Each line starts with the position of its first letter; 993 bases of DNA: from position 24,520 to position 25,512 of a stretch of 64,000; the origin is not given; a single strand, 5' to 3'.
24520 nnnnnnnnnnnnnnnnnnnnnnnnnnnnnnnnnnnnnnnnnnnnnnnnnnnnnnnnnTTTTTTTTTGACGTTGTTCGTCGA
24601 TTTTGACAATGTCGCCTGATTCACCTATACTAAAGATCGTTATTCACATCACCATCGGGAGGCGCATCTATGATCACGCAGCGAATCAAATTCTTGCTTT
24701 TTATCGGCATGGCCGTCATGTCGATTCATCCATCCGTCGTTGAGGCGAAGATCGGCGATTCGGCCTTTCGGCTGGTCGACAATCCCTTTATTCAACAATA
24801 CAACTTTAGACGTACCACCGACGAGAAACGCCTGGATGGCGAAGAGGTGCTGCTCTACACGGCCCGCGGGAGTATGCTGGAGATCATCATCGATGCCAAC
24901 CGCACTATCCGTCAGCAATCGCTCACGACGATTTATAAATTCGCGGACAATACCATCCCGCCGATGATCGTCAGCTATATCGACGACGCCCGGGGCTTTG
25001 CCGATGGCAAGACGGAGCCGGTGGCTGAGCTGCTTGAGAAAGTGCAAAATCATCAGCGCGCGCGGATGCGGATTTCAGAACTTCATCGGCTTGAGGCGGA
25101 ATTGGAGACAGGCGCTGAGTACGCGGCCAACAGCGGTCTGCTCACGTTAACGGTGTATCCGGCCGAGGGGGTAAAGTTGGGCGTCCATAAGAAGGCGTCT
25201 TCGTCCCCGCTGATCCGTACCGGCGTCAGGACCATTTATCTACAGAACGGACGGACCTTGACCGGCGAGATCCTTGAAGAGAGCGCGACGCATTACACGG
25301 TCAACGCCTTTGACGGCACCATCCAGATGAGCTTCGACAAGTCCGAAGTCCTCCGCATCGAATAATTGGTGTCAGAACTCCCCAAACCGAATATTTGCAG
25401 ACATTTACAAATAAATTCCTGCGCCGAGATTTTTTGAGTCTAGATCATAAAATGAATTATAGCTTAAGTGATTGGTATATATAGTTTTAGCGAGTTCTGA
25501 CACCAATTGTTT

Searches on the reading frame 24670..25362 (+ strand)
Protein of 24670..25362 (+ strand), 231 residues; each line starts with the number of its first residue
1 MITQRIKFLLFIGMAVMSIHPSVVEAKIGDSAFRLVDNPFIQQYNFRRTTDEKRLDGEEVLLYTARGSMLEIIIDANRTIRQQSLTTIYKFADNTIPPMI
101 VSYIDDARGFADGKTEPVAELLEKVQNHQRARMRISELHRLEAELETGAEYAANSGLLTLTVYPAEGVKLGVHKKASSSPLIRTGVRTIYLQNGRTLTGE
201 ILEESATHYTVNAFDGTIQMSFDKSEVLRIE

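Call 34: search_protein_families(library=pfam, proteins=[window:24670-25362:+], max_evalue=0.01)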
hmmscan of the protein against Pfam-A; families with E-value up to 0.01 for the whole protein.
window:24670-25362:+ (231 aa): 0 families

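Call 77: search_protein_families(library=ncbifam, proteins=[window:24670-25362:+], max_evalue=0.05)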
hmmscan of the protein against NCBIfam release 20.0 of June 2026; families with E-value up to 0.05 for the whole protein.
window:24670-25362:+ (231 aa): 3 families
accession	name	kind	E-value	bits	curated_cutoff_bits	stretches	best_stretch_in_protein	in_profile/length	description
NF047433.1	Lepto_7_Nterm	domain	1.4e-06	27.9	43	1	187-230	16-58/63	LA_0442/LA_0875 N-terminal domain-containing protein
NF033871.1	deAMP_SidD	subfamily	0.0027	17.6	50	1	40-135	35-126/180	deAMPylase SidD family protein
NF047528.1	LIMLP_03685_anti-sigma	equivalog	0.0045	16.2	200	1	176-231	299-347/347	LIMLP_03685 family anti-sigma factor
